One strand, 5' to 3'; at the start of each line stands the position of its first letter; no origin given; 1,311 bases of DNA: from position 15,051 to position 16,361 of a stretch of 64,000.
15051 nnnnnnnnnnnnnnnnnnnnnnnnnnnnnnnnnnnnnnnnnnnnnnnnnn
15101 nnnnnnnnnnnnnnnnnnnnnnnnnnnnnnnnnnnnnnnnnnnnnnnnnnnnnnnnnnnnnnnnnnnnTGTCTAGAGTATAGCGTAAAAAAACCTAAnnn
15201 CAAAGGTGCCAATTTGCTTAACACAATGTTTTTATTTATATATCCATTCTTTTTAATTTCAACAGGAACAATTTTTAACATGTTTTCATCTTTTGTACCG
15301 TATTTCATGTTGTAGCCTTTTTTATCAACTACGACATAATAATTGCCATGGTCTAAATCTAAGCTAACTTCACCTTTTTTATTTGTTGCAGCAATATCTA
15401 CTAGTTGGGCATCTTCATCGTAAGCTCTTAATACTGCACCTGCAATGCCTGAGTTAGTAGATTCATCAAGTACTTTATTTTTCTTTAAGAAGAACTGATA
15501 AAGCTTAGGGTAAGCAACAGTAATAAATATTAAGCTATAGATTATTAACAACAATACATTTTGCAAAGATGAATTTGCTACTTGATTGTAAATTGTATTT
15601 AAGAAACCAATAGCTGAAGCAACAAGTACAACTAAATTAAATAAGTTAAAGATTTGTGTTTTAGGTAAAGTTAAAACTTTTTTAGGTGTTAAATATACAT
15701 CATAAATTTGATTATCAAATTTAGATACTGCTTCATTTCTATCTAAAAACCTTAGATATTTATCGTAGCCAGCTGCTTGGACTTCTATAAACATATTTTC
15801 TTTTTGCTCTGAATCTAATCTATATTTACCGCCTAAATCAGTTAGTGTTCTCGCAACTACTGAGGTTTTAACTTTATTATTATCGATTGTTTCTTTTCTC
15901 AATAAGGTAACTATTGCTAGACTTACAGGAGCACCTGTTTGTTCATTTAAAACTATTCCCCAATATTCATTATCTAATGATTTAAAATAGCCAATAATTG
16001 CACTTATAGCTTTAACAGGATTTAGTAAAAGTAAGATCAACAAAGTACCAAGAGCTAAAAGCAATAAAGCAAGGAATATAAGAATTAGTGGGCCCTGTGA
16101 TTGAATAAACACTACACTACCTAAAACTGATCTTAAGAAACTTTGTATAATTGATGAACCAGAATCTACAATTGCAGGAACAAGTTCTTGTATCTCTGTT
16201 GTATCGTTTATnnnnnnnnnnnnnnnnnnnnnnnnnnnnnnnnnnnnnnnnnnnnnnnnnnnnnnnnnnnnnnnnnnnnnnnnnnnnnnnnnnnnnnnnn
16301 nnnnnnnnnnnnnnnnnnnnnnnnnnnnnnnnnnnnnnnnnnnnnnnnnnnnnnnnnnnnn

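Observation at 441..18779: Two giant surface proteins share a novel C-terminal module: TM, beta-sandwich, 2 TM, beta-sandwich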

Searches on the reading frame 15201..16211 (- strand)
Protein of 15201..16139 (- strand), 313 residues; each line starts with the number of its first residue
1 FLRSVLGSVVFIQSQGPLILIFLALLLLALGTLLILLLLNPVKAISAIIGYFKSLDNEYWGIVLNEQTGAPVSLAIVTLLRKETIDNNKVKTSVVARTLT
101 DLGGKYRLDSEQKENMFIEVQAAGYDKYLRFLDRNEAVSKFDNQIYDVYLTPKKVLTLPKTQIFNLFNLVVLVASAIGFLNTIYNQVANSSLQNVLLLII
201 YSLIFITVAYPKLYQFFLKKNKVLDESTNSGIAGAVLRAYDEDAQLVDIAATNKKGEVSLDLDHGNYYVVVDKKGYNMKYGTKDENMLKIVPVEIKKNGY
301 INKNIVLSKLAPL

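Call 14: find_homologous_proteins(query=window:15201-16139:-, max_evalue=0.001)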
Query window:15201-16139:-: 8000 candidates shared short words with the query, none scored E <= 0.001.

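Call 23: search_protein_representatives(alignment_id=A2)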
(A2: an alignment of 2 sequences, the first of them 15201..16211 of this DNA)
Query: 2 sequences, 352 profile positions. Proteins with E-value up to 0.001 (for the whole library): 3042; up to 1e-10: 1049; up to 1e-30: 36. The best 150 are listed.
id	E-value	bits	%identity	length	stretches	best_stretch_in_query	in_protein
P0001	4.2e-66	239.7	-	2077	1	22-346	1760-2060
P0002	5.9e-66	239.2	-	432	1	25-344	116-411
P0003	1.4e-58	215.0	-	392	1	9-349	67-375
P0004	1.0e-52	195.7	-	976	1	36-348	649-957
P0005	1.0e-50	189.1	-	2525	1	20-349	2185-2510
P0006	6.6e-48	179.9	-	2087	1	32-348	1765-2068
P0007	1.1e-45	172.6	-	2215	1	7-345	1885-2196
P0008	1.1e-44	169.3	-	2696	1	5-346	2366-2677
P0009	4.7e-43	163.9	-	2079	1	23-313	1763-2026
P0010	5.0e-41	157.3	-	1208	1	4-317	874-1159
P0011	1.4e-39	152.5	-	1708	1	28-340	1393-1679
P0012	2.4e-39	151.7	-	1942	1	28-349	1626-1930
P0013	2.8e-38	148.2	-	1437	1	31-343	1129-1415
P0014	9.2e-37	143.2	-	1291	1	47-328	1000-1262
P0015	7.7e-36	140.2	-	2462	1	47-350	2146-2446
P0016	3.5e-35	138.0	-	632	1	44-322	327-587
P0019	2.1e-34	135.5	-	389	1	29-318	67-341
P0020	2.6e-34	135.1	-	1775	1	31-350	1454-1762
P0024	2.0e-32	128.9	-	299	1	55-350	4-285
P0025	4.5e-32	127.8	-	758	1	31-331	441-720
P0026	5.2e-32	127.6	-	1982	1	45-348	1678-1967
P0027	6.4e-32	127.3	-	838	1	36-344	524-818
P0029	1.7e-31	125.9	-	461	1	17-348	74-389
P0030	3.5e-31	124.9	-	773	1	19-340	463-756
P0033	7.3e-31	123.8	-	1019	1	30-317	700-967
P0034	9.2e-31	123.5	-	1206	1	27-318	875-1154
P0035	9.7e-31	123.4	-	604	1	28-348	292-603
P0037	1.6e-30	122.7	-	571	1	40-321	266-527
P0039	1.0e-29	120.0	-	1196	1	21-349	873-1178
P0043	3.3e-29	118.4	-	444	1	40-328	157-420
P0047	7.0e-29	117.3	-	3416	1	29-332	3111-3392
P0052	2.2e-28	115.7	-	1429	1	39-316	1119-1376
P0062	1.0e-27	113.4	-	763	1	68-347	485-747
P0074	9.3e-27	110.3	-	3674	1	58-327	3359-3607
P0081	1.7e-26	109.4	-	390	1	51-349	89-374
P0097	2.3e-25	105.7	-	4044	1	36-346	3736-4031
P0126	4.3e-24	101.6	-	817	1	25-338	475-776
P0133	9.3e-24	100.5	-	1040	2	113-348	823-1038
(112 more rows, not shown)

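Call 30: find_homologous_proteins(query=A3, max_evalue=1e-10)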
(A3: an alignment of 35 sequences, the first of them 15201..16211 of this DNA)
Query A3 (35 sequences) (337 aa, profile of the alignment): 2 proteins with E <= 1e-10 among 8000 candidates.
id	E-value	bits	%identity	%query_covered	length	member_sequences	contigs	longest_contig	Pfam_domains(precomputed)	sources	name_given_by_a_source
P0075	1.1e-97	345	25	17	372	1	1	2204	PF13715.13,PF13620.13,PF09430.17,PF22904.4,PF17210.10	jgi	-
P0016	2.2e-89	318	25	77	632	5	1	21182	PF13715.13,PF13620.13,PF22904.4,PF17210.10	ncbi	-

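Call 32: find_encoding_contigs(protein=P0016, flank=8000, max_places=4)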
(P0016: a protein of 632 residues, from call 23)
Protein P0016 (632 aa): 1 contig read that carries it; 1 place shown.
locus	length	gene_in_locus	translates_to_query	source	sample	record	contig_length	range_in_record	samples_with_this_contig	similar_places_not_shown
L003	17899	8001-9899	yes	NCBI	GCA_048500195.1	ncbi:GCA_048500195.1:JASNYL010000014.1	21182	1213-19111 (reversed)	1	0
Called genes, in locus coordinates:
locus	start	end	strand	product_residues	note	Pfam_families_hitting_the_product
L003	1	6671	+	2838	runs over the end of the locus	PF00072:Response_reg (weak), PF02369:Big_1 (weak)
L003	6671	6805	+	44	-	-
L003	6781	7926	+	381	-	-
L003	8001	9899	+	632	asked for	PF17210:SdrD_B (faint), PF13620:CarboxypepD_reg, PF13715:CarbopepD_reg_2, PF22904:NOMO1-like_2nd (faint), PF13620:CarboxypepD_reg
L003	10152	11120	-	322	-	PF01018:GTP1_OBG, PF03193:RsgA_GTPase (faint), PF01926:MMR_HSR1, PF02421:FeoB_N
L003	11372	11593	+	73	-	-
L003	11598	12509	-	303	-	PF13197:DUF4013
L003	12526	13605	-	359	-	-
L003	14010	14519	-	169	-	PF04073:tRNA_edit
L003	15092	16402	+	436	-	PF01336:tRNA_anti-codon, PF00152:tRNA-synt_2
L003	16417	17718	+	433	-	PF01336:tRNA_anti-codon, PF00152:tRNA-synt_2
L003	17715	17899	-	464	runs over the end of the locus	?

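Call 45: search_protein_families(library=pfam, proteins=[P0004, P0010, P0014, P0025, P0027, P0030, P0033, P0035, P0037, P0016], max_evalue=0.0001)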
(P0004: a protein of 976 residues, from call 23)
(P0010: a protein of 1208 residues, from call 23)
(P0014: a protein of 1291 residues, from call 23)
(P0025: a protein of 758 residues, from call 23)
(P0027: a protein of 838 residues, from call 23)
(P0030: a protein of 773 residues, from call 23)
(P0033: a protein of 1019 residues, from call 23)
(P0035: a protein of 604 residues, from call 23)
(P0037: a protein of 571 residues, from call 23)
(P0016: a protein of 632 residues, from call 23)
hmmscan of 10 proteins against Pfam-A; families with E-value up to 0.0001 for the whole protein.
P0004 (976 aa): 2 families
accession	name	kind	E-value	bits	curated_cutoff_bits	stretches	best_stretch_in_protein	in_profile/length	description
PF13620.12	CarboxypepD_reg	-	9.9e-13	48.7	32.3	1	701-767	4-61/82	Carboxypeptidase regulatory-like domain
PF13715.12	CarbopepD_reg_2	-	5.4e-07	30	32.2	0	701-776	3-66/88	CarboxypepD_reg-like domain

P0010 (1208 aa): 5 families
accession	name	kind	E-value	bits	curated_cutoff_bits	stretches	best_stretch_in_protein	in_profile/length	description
PF18884.5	TSP3_bac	-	2.4e-21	75.7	25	2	703-724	1-22/22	Bacterial TSP3 repeat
PF13620.12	CarboxypepD_reg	-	7.1e-21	74.8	32.3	2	955-1031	4-81/82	Carboxypeptidase regulatory-like domain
PF13715.12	CarbopepD_reg_2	-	6.7e-16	58.5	32.2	1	955-1033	3-78/88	CarboxypepD_reg-like domain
PF07210.18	DUF1416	-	1.7e-08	34.7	23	0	1104-1150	26-70/97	Protein of unknown function (DUF1416)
PF17936.7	Big_6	-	4.2e-07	30.6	27.6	0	1107-1145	16-54/83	Bacterial Ig domain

P0014 (1291 aa): 3 families
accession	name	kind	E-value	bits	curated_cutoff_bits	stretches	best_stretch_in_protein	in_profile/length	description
PF13620.12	CarboxypepD_reg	-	2.1e-16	60.4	32.3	2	1038-1104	4-69/82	Carboxypeptidase regulatory-like domain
PF13715.12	CarbopepD_reg_2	-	1.1e-10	41.8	32.2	0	1038-1107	3-67/88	CarboxypepD_reg-like domain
PF08400.16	phage_tail_N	-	9.8e-06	26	26.6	0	1066-1108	38-80/134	Prophage tail fibre N-terminal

P0025 (758 aa): 2 families
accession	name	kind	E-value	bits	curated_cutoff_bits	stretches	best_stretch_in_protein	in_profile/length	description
PF13715.12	CarbopepD_reg_2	-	8.6e-14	51.8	32.2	1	496-565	3-70/88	CarboxypepD_reg-like domain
PF17210.9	SdrD_B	-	5.1e-06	27.1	29.7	0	504-556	21-73/112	SdrD B-like domain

P0027 (838 aa): 4 families
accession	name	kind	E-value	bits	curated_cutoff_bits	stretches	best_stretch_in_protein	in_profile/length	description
PF13620.12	CarboxypepD_reg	-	3.6e-18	66.1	32.3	2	729-785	3-60/82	Carboxypeptidase regulatory-like domain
PF13715.12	CarbopepD_reg_2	-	1.2e-13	51.3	32.2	1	574-648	3-74/88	CarboxypepD_reg-like domain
PF17210.9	SdrD_B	-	7.7e-10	39.4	29.7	0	588-626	27-67/112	SdrD B-like domain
PF11974.14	bMG3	-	8.6e-05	22.9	34.9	0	580-616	23-60/103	Bacterial alpha-2-macroglobulin MG3 domain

P0030 (773 aa): 1 family
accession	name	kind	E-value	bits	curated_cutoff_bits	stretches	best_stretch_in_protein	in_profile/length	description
PF13715.12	CarbopepD_reg_2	-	3.6e-06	27.4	32.2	0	531-600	3-68/88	CarboxypepD_reg-like domain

P0033 (1019 aa): 5 families
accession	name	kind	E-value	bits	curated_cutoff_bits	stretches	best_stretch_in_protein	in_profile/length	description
PF13620.12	CarboxypepD_reg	-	1.5e-17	64.1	32.3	2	911-966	4-60/82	Carboxypeptidase regulatory-like domain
PF13715.12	CarbopepD_reg_2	-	7.2e-13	48.8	32.2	1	755-821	3-67/88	CarboxypepD_reg-like domain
PF05048.19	NosD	-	1.2e-11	45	23.6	1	216-307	81-171/212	Periplasmic copper-binding protein (NosD)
PF13229.12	Beta_helix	-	6e-09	36.2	25.9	1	219-352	25-158/158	Right handed beta helix region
PF17210.9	SdrD_B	-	2e-08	34.8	29.7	0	921-972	23-77/112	SdrD B-like domain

P0035 (604 aa): 2 families
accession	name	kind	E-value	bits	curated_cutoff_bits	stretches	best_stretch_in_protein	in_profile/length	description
PF13715.12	CarbopepD_reg_2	-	1.1e-09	38.7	32.2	1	523-581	3-59/88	CarboxypepD_reg-like domain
PF13620.12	CarboxypepD_reg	-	1.6e-09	38.4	32.3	1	523-581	4-63/82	Carboxypeptidase regulatory-like domain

P0037 (571 aa): 4 families
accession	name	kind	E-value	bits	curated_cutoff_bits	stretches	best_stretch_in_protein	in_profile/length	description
PF13620.12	CarboxypepD_reg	-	7e-19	68.4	32.3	2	313-382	3-73/82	Carboxypeptidase regulatory-like domain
PF13715.12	CarbopepD_reg_2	-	1.1e-11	45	32.2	1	313-382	2-68/88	CarboxypepD_reg-like domain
PF17210.9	SdrD_B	-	1.7e-08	35.1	29.7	0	323-377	22-77/112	SdrD B-like domain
PF07210.18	DUF1416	-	3.1e-08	33.8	23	0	308-368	18-76/97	Protein of unknown function (DUF1416)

P0016 (632 aa): 4 families
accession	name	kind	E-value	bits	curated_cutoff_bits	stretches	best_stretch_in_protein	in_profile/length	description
PF13620.12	CarboxypepD_reg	-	5.6e-20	71.9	32.3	2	369-437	4-73/82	Carboxypeptidase regulatory-like domain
PF13715.12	CarbopepD_reg_2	-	2.2e-16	60.1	32.2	2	369-438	3-69/88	CarboxypepD_reg-like domain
PF17210.9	SdrD_B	-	2.1e-09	38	29.7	0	374-422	18-67/112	SdrD B-like domain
PF07210.18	DUF1416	-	3.5e-05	24.1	23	0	373-424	28-77/97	Protein of unknown function (DUF1416)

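Call 49: predict_structure(alignment_id=A3)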
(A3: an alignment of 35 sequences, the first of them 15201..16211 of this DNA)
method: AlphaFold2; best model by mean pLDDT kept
length: 337 residues; sequences in the alignment: 35
mean_pLDDT: 83.2   pTM: 0.69
mean pLDDT of the five models: 83.2, 82.4, 81.0, 80.4, 80.0
residues with pLDDT >= 90: 165; 70-90: 107; 50-70: 54; < 50: 11
segments of 3 or more residues with pLDDT < 50: 1-8
pLDDT, mean of each block of 10 residues (from residue 1): 47 57 70 62 72 77 80 67 87 93 93 92 92 86 95 85 60 91 81 92 96 96 94 89 90 96 92 93 90 94 69 82 83 87
secondary structure, 60 per line:
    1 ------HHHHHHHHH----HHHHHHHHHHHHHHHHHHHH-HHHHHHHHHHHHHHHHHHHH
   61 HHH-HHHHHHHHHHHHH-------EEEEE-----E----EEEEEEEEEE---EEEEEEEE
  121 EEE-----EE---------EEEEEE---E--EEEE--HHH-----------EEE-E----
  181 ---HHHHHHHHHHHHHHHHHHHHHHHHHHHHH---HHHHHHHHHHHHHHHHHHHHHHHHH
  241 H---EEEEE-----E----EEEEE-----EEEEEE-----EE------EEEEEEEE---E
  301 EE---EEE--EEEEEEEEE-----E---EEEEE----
elements in order: H7-15 H20-39 H41-63 H65-77 E85-89 E100-109 E113-123 E140-145 E152-155 E172-174 H184-212 H216-241 E245-249 E260-264 E270-275 E289-296 E300-302 E306-308 E311-319 E329-333

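Call 52: fold_search(model_id=the predicted structure, library=pdb)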
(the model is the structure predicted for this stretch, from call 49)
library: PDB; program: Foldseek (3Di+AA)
matches with E <= 10: 372; with E <= 0.001: 14
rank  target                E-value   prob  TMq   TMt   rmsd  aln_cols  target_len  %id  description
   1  10ps                  2.7e-07  1.00  0.21  0.14  19.1       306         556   12  Crystal structure of SdrD A2-A3-B1-B2 domains from Staphylococcus aureus JH1 (released 2026-02-11)
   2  5f44_B                2.9e-05  1.00  0.20  0.25  17.5       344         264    8  Crystal structure of shaft pilin spaA from Lactobacillus rhamnosus GG (released 2016-07-20)
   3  5f44_C                3.2e-05  1.00  0.20  0.26  18.4       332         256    8  Crystal structure of shaft pilin spaA from Lactobacillus rhamnosus GG (released 2016-07-20)
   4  6fwv_A                3.6e-05  1.00  0.21  0.14  17.7       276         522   13  The Bacillus anthracis TIE protein (released 2018-08-08)
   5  6fwv_B                4.6e-05  1.00  0.21  0.14  18.0       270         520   14  The Bacillus anthracis TIE protein (released 2018-08-08)
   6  1qmu_A                1.3e-04  1.00  0.21  0.19   2.9        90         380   24  Duck carboxypeptidase D domain II (released 2000-10-13)
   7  9c7u_B                1.8e-04  0.99  0.19  0.31  21.4       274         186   11  Structure of the human truncated BOS complex in GDN (released 2024-08-21)
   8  8bdw_H                3.0e-04  1.00  0.22  0.65   4.7       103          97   16  Crystal structure of CnaB2 domain from Lactobacillus plantarum (released 2023-02-22)
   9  8bdw_A                3.8e-04  1.00  0.21  0.63   4.9       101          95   18  Crystal structure of CnaB2 domain from Lactobacillus plantarum (released 2023-02-22)
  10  2nsm                  4.6e-04  1.00  0.21  0.18   2.1        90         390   20  Crystal structure of the human carboxypeptidase N (Kininase I) catalytic domain (released 2007-04-24)
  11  3mn8_D                6.2e-04  1.00  0.24  0.21   4.7       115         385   19  Structure of Drosophila melanogaster carboxypeptidase D isoform 1B short (released 2010-07-28)
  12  3mn8_B                6.9e-04  1.00  0.24  0.21   4.6       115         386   19  Structure of Drosophila melanogaster carboxypeptidase D isoform 1B short (released 2010-07-28)
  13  5aq0_B                8.8e-04  1.00  0.20  0.78   2.5        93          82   20  The structure of the Transthyretin-like domain of the first catalytic domain of the HUMAN Carboxypeptidase D (released 2016-09-28)
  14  3mn8_C                9.9e-04  1.00  0.24  0.21   4.6       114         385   19  Structure of Drosophila melanogaster carboxypeptidase D isoform 1B short (released 2010-07-28)
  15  3irz                  1.3e-03  1.00  0.22  0.19   3.6        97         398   21  Crystal structure of functional region of UafA from Staphylococcus saprophyticus in P212121 form (released 2010-09-08)
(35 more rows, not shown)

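Call 57: list_cluster_members(proteins=[P0002, P0004, P0012, P0014, P0019, P0024, P0029, P0062, P0043, P0126])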
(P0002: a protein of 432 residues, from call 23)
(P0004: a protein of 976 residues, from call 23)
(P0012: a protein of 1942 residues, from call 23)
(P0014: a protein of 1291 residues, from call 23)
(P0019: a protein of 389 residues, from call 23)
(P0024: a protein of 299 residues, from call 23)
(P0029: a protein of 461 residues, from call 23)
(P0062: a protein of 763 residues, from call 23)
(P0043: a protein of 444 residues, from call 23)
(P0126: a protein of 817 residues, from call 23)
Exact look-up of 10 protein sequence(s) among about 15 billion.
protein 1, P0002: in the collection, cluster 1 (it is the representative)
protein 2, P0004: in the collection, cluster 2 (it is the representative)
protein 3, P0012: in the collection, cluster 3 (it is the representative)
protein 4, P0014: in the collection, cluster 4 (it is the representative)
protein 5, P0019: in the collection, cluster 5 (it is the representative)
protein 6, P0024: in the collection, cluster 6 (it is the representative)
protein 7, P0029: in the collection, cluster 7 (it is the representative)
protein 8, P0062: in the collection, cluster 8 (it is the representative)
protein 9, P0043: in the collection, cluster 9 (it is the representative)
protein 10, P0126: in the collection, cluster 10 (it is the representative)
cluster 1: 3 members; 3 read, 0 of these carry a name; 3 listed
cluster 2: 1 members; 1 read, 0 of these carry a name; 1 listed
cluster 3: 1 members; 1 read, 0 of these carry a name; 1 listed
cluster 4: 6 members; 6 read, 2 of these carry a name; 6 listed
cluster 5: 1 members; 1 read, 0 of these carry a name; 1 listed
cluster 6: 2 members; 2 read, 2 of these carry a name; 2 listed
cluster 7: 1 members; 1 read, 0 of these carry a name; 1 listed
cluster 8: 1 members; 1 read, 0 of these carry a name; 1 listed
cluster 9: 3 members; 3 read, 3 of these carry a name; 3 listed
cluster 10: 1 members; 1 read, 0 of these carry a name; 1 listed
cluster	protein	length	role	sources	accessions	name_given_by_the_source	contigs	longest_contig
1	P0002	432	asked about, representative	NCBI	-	-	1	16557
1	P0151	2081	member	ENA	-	-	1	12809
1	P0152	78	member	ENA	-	-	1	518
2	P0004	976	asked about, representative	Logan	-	-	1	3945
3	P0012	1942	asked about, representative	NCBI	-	-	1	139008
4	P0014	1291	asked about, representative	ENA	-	-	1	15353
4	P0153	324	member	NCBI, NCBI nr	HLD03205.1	MAG TPA: hypothetical protein VJC17_00360, partial [Candidatus Dojkabacteria bacterium] | hypothetical protein [Candidatus Dojkabacteria bacterium]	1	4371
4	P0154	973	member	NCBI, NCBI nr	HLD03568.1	MAG TPA: hypothetical protein VJC17_02230, partial [Candidatus Dojkabacteria bacterium] | hypothetical protein [Candidatus Dojkabacteria bacterium]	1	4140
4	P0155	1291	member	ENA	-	-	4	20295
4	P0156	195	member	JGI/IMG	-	-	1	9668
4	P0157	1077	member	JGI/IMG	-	-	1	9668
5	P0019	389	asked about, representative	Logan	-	-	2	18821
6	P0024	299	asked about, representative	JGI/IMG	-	hypothetical protein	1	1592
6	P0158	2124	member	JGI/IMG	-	hypothetical protein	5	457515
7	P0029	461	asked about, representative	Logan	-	-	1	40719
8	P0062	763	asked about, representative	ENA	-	-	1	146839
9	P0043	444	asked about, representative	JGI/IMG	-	hypothetical protein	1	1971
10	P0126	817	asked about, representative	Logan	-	-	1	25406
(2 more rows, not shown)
